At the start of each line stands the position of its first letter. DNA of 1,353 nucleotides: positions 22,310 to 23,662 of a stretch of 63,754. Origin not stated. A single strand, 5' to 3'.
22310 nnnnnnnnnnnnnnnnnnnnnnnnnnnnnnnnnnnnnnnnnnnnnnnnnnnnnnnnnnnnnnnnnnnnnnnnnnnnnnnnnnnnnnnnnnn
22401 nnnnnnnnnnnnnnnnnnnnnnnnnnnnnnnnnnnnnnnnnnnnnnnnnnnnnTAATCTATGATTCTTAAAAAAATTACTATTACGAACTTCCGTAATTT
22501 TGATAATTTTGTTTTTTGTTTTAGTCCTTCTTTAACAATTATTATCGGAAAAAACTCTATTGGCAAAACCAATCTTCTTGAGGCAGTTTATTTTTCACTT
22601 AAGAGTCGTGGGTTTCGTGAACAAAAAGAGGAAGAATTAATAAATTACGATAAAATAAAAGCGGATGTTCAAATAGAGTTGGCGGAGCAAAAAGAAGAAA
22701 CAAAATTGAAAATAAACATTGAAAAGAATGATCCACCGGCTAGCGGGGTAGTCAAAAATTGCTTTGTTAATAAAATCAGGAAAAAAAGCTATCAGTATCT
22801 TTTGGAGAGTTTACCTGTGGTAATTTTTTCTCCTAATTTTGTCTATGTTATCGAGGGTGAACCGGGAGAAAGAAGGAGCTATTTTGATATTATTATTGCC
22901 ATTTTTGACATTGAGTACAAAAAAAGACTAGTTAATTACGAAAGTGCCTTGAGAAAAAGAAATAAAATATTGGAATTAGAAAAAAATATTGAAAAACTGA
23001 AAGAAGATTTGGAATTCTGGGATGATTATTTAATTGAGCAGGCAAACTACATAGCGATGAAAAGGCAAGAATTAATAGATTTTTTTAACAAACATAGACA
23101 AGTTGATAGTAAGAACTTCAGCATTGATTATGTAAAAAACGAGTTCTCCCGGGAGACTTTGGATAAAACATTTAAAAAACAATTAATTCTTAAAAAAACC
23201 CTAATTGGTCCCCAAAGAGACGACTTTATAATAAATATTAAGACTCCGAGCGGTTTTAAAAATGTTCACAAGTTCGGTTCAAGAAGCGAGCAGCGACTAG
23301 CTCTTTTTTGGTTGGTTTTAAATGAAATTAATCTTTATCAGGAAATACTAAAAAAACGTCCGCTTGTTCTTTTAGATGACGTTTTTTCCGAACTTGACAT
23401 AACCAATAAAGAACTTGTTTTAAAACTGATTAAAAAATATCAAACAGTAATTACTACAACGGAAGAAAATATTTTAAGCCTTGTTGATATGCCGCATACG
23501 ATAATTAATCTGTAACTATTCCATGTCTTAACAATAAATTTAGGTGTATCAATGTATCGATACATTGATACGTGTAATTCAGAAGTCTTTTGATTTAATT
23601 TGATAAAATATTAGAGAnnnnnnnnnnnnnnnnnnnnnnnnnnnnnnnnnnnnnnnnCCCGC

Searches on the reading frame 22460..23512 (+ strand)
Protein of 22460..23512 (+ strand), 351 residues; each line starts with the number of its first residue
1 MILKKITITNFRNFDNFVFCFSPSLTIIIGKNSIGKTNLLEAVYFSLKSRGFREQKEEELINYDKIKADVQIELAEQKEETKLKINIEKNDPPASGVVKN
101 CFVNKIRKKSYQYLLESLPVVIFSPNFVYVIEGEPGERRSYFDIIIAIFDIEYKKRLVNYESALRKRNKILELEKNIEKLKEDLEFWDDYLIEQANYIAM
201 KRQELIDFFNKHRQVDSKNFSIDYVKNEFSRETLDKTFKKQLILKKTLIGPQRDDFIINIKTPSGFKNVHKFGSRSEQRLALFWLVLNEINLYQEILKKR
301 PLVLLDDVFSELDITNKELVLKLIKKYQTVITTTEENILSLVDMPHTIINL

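Call 43: search_protein_families(library=pfam, proteins=[window:22460-23512:+], max_evalue=0.01)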
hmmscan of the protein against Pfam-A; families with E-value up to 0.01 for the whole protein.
window:22460-23512:+ (351 aa): 7 families
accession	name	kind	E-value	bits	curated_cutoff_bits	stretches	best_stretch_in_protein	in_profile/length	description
PF02463.25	SMC_N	-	3.1e-19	69.7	40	1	3-344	2-207/220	RecF/RecN/SMC N terminal domain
PF13175.12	AAA_15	-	4.2e-15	56.7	32.1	1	1-283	1-222/374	AAA ATPase domain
PF13476.12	AAA_23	-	4.6e-06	27.8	27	1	5-226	1-155/201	AAA domain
PF13304.12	AAA_21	-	1.3e-05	25.9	27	1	25-328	1-287/304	AAA domain, putative AbiEii toxin, Type IV TA system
PF11398.14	DUF2813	-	0.0007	19.5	21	0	1-48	1-47/372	Protein of unknown function (DUF2813)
PF00931.28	NB-ARC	-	0.001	18.8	23.5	1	291-345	92-147/248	NB-ARC domain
PF13555.12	AAA_29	-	0.0027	17.8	27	1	3-44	1-43/61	P-loop containing region of AAA domain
